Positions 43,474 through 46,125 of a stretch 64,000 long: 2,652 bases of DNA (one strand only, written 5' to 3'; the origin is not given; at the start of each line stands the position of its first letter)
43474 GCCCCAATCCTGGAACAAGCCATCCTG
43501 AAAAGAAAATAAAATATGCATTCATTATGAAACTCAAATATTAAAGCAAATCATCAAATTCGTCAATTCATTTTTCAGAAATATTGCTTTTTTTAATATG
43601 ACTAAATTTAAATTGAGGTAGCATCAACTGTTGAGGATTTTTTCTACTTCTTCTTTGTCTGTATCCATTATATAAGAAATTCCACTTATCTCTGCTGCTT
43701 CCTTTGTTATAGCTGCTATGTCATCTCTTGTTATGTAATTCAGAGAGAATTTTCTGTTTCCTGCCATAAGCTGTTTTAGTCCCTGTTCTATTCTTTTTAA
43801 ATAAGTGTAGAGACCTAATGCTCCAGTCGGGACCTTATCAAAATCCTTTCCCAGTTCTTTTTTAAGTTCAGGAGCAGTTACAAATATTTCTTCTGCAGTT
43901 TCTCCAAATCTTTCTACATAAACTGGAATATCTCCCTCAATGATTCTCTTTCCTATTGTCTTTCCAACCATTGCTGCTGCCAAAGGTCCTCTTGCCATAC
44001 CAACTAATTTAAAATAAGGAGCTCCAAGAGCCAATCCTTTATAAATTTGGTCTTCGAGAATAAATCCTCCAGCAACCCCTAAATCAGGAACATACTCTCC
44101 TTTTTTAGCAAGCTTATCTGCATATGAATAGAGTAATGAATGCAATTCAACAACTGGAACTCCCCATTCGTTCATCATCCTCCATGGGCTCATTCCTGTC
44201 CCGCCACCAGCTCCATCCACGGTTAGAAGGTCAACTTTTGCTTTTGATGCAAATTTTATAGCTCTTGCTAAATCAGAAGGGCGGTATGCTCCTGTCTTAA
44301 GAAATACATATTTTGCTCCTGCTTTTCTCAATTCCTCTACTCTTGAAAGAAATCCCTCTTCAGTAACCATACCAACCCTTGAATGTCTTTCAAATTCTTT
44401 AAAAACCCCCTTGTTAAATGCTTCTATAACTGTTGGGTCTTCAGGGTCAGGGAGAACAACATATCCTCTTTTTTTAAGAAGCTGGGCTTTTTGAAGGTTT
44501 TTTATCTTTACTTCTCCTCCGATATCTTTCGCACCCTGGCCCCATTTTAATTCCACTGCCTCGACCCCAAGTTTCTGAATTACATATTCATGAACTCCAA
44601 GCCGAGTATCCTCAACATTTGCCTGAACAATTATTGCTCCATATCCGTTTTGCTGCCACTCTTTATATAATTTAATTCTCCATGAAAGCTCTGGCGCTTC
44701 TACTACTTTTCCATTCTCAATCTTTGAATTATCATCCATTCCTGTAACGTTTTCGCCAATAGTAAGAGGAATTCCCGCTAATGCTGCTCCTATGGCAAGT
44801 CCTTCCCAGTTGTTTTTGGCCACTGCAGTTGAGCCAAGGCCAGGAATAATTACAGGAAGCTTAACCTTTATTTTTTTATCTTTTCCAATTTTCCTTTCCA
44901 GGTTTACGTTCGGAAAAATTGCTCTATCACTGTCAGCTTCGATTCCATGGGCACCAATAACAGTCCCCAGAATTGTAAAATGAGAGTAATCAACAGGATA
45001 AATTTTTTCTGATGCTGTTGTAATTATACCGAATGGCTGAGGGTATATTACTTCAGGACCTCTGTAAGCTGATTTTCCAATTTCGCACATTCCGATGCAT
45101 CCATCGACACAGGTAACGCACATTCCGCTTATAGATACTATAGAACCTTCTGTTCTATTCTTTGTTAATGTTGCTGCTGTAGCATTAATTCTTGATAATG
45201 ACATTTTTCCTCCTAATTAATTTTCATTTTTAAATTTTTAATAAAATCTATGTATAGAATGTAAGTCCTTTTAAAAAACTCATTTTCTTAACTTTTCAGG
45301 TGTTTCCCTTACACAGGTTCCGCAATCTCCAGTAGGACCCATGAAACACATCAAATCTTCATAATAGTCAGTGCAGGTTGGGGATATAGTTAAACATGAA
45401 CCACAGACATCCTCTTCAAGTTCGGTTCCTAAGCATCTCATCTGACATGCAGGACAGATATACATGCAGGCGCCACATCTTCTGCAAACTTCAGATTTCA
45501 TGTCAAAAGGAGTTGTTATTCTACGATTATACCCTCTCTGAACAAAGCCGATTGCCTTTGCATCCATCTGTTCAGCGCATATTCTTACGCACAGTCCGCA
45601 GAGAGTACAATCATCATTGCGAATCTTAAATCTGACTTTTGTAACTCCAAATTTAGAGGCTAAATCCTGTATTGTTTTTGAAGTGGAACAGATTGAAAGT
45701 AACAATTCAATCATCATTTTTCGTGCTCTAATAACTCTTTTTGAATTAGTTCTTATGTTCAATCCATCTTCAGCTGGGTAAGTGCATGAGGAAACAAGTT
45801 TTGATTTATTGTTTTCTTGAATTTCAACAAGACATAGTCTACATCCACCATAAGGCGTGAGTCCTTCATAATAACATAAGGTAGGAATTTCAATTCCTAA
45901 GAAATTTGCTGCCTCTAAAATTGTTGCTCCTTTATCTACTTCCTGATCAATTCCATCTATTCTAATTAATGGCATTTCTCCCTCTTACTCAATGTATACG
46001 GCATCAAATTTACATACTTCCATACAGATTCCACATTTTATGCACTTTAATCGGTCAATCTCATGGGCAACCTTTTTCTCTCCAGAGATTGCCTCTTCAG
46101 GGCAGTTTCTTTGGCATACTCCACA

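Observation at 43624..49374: Sigma-54-controlled NuoE/NuoF/FeS electron-input module paired with a stand-alone GltB-type FMN protein instead of a hydrogenase or formate dehydrogenase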

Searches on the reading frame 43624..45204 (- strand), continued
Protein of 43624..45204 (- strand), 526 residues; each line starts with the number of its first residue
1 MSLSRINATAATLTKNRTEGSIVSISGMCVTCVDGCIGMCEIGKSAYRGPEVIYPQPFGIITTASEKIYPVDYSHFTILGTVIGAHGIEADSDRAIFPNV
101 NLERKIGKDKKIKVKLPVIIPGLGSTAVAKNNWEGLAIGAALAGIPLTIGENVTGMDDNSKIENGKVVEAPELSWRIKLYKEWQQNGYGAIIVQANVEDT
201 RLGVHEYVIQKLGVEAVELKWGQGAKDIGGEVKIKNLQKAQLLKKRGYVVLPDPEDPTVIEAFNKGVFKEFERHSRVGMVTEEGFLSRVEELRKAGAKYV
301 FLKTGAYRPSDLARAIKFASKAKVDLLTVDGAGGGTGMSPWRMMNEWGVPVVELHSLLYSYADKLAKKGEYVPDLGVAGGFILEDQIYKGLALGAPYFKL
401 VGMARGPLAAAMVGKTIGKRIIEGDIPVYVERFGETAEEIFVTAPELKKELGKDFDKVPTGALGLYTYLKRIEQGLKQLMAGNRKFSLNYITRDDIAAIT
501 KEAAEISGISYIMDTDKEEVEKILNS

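Call 100: search_protein_families(library=pfam, max_evalue=0.001, proteins=[L014:719-1504:+, L014:1501-1860:+, L014:1867-2310:+, L014:2294-3577:+, L014:3574-3933:+, L014:3933-4679:+, L014:4682-5239:+, L014:5236-5619:+, L014:9509-9892:+, L014:11693-13348:-])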
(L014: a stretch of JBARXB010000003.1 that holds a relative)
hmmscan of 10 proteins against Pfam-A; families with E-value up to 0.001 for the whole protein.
L014:719-1504:+ (261 aa): 1 family
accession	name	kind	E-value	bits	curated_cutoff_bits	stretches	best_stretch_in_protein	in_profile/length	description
PF01257.25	2Fe-2S_thioredx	-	9e-53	178.5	24.8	1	33-176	1-144/145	Thioredoxin-like [2Fe-2S] ferredoxin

L014:1501-1860:+ (119 aa): 0 families

L014:1867-2310:+ (147 aa): 2 families
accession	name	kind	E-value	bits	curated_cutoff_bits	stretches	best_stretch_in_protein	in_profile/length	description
PF13581.12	HATPase_c_2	-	4.1e-08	33.7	27.4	1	28-138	15-125/127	Histidine kinase-like ATPase domain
PF02518.31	HATPase_c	-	6.2e-07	30.3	26.4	1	50-142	11-109/111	Histidine kinase-, DNA gyrase B-, and HSP90-like ATPase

L014:2294-3577:+ (427 aa): 13 families
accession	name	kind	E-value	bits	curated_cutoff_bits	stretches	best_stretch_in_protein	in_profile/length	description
PF02906.19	Fe_hyd_lg_C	-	7.7e-30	104.7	22.1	1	81-312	4-245/245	Iron only hydrogenase large subunit, C-terminal domain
PF04060.18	FeS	-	2.1e-11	43.8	23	1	387-418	1-32/33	Putative Fe-S cluster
PF13237.11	Fer4_10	-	2.3e-10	40.6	25.5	1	13-59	2-52/53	4Fe-4S dicluster domain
PF00037.32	Fer4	-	1.2e-08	34.8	21.1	2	43-64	2-23/24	4Fe-4S binding domain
PF12838.12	Fer4_7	-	2.8e-08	34.5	27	1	19-63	1-52/52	4Fe-4S dicluster domain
PF13187.11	Fer4_9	-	2.8e-08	34.1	27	1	19-63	1-51/52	4Fe-4S dicluster domain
PF12837.12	Fer4_6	-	4.8e-08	33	25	2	13-35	2-24/24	4Fe-4S binding domain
PF14697.11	Fer4_21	-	2.9e-07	31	35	2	42-71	1-30/59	4Fe-4S dicluster domain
PF13484.11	Fer4_16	-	4.5e-05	24.6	30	0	19-50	1-30/66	4Fe-4S double cluster binding domain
PF13183.11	Fer4_8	-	5.2e-05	24.1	27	0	47-72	3-16/68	4Fe-4S dicluster domain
PF12797.12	Fer4_2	-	6.5e-05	23.1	24.5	0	42-60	3-21/22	4Fe-4S binding domain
PF25160.1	LdpA_Fe-S-bd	-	9e-05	22.6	27.6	1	26-64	9-43/49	LdpA Fe-S cluster-binding domain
PF17179.9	Fer4_22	-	0.00013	23.2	27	0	9-32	70-93/95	4Fe-4S dicluster domain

L014:3574-3933:+ (119 aa): 0 families

L014:3933-4679:+ (248 aa): 2 families
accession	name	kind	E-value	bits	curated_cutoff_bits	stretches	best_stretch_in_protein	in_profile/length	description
PF02811.25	PHP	-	2.9e-11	44.4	26.4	1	8-130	1-119/164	PHP domain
PF13263.12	PHP_C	-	2.7e-05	24.1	21.3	1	197-227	12-40/56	PHP-associated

L014:4682-5239:+ (185 aa): 2 families
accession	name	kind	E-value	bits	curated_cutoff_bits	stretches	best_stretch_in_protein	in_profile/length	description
PF02518.31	HATPase_c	-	1.9e-15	57.7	26.4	1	7-102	9-107/111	Histidine kinase-, DNA gyrase B-, and HSP90-like ATPase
PF13589.12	HATPase_c_3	-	4.6e-12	46.6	25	1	8-110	7-111/137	Histidine kinase-, DNA gyrase B-, and HSP90-like ATPase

L014:5236-5619:+ (127 aa): 1 family
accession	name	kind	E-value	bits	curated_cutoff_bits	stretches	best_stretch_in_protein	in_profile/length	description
PF01257.25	2Fe-2S_thioredx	-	4.5e-05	23.8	24.8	1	24-106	61-143/145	Thioredoxin-like [2Fe-2S] ferredoxin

L014:9509-9892:+ (127 aa): 1 family
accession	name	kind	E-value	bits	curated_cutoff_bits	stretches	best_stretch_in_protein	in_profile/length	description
PF05635.17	23S_rRNA_IVP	-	3.8e-25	88.6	33.8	1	7-112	1-104/106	23S rRNA-intervening sequence protein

L014:11693-13348:- (551 aa): 2 families
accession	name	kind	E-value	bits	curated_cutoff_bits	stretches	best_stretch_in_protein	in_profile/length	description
PF00890.30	FAD_binding_2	-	7.4e-66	223.5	20.4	1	98-480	1-413/414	FAD binding domain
PF07992.20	Pyr_redox_2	-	1.1e-06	28.8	26.1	0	98-295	2-119/291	Pyridine nucleotide-disulphide oxidoreductase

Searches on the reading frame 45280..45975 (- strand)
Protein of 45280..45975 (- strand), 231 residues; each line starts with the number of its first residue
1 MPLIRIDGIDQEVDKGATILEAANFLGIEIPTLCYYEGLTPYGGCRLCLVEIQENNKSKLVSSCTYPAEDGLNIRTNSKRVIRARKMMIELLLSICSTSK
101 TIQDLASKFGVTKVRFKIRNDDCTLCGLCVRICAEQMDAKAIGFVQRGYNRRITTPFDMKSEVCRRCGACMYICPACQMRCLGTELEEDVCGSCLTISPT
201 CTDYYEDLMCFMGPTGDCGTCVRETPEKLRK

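Call 3: search_protein_families(library=pfam, proteins=[window:45280-45975:-])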
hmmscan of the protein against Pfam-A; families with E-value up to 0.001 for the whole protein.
window:45280-45975:- (231 aa): 4 families
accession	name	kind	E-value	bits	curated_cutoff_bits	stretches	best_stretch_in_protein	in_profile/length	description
PF13510.11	Fer2_4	-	1.6e-16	60.6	22.8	1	4-78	6-81/82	2Fe-2S iron-sulfur cluster binding domain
PF12838.12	Fer4_7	-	3.3e-06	27.9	27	1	123-176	2-50/52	4Fe-4S dicluster domain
PF13237.11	Fer4_10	-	0.00034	20.9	25.5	1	118-175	4-53/53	4Fe-4S dicluster domain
PF12797.12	Fer4_2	-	0.00058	20.1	24.5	0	160-176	6-22/22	4Fe-4S binding domain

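Call 4: search_protein_families(library=ncbifam, proteins=[window:45280-45975:-])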
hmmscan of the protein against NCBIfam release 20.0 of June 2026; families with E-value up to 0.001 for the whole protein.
window:45280-45975:- (231 aa): 10 families
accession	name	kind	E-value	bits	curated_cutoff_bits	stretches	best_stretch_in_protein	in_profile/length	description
NF040763.1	FeFe_hydrog_A6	exception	4.2e-36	124.5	765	1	4-178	3-204/571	NADH-dependent [FeFe] hydrogenase, group A6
NF005745.0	PRK07569.1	equivalog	1.3e-31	109.8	333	1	4-184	6-212/238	bidirectional hydrogenase complex protein HoxU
TIGR01973.1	NuoG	equivalog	1.2e-26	93.7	470.05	1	4-94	1-89/606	NADH-quinone oxidoreductase subunit NuoG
NF040762.1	Hydr_FeFe_Clost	exception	3.5e-20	72.2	900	1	4-94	3-91/572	ferredoxin hydrogenase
NF005895.0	PRK07860.1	equivalog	1.3e-17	63.1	802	1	4-93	20-109/811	NADH-quinone oxidoreductase subunit G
NF009454.0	PRK12814.1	equivalog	2.5e-16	59.2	916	1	5-94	7-94/657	putative NADPH-dependent glutamate synthase small subunit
NF006305.0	PRK08493.1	equivalog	1.3e-15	56.5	591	1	4-154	4-174/819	NADH-quinone oxidoreductase subunit G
TIGR02512.1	FeFe_hydrog_A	subfamily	2.8e-05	23.2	405.95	1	120-178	6-66/375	[FeFe] hydrogenase, group A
TIGR01971.1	NuoI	subfamily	9.1e-05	22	113.05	1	114-178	35-97/121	NADH-quinone oxidoreductase, chain I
NF003454.1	PRK05035.1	equivalog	0.0006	18.4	345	1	119-176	365-420/556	electron transport complex subunit RsxC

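Call 32: search_solved_structures(query=window:45280-45975:-, max_evalue=0.00001, show_alignments=2)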
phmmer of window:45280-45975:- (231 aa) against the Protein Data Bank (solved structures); distinct sequences matched with E-value up to 0.00001: 70 (the best 60 are shown).
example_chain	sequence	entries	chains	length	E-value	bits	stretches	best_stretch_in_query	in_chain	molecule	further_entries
9mqx_A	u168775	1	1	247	4.3e-41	144.2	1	4-213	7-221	NADH:ubiquinone oxidoreductase chain G-like protein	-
8a6t_A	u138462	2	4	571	1.6e-31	112.9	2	2-96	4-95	Electron bifurcating hydrogenase subunit HydA1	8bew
8oh5_C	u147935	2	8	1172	5e-27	98.2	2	4-94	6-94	Formate dehydrogenase-O, major subunit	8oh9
9bov_A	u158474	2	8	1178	5.5e-27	98.1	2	4-94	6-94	Molybdopterin oxidoreductase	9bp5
7q4v_A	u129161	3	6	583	4.1e-23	85.4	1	5-178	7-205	Iron hydrogenase HydA1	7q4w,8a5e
7p5h_A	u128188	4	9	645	4.2e-23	85.3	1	6-178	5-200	Fe-hydrogenase, subunit alpha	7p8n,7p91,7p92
7t2r_A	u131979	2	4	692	2.4e-22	82.9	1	6-177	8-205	NiFe hydrogenase subunit A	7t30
6tg9_A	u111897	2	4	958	4.1e-20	75.6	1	4-119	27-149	Formate dehydrogenase subunit alpha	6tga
7q5y_A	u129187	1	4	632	2.4e-19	73.1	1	4-94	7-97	NADH dehydrogenase I chain G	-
7vw6_A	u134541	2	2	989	1.1e-18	70.9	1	5-111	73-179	Formate dehydrogenase | Tungsten-containing formate dehydrogenase alpha subunit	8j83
9wxb_B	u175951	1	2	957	1.1e-18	70.9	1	4-116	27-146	Formate dehydrogenase alpha subunit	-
7e5z_A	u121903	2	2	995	1.1e-18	70.9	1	5-111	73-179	Formate dehydrogenase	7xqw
7zd6_3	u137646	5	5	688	5.2e-18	68.7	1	5-94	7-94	NADH-ubiquinone oxidoreductase 75 kDa subunit, mitochondrial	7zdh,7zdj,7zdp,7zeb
9w2u_G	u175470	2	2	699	5.4e-18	68.6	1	5-94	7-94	NADH-ubiquinone oxidoreductase 75 kDa subunit, mitochondrial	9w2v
5lnk_3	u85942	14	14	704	5.5e-18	68.6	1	5-94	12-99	Mitochondrial complex I, 75 kDa subunit | NADH:ubiquinone oxidoreductase core subunit S1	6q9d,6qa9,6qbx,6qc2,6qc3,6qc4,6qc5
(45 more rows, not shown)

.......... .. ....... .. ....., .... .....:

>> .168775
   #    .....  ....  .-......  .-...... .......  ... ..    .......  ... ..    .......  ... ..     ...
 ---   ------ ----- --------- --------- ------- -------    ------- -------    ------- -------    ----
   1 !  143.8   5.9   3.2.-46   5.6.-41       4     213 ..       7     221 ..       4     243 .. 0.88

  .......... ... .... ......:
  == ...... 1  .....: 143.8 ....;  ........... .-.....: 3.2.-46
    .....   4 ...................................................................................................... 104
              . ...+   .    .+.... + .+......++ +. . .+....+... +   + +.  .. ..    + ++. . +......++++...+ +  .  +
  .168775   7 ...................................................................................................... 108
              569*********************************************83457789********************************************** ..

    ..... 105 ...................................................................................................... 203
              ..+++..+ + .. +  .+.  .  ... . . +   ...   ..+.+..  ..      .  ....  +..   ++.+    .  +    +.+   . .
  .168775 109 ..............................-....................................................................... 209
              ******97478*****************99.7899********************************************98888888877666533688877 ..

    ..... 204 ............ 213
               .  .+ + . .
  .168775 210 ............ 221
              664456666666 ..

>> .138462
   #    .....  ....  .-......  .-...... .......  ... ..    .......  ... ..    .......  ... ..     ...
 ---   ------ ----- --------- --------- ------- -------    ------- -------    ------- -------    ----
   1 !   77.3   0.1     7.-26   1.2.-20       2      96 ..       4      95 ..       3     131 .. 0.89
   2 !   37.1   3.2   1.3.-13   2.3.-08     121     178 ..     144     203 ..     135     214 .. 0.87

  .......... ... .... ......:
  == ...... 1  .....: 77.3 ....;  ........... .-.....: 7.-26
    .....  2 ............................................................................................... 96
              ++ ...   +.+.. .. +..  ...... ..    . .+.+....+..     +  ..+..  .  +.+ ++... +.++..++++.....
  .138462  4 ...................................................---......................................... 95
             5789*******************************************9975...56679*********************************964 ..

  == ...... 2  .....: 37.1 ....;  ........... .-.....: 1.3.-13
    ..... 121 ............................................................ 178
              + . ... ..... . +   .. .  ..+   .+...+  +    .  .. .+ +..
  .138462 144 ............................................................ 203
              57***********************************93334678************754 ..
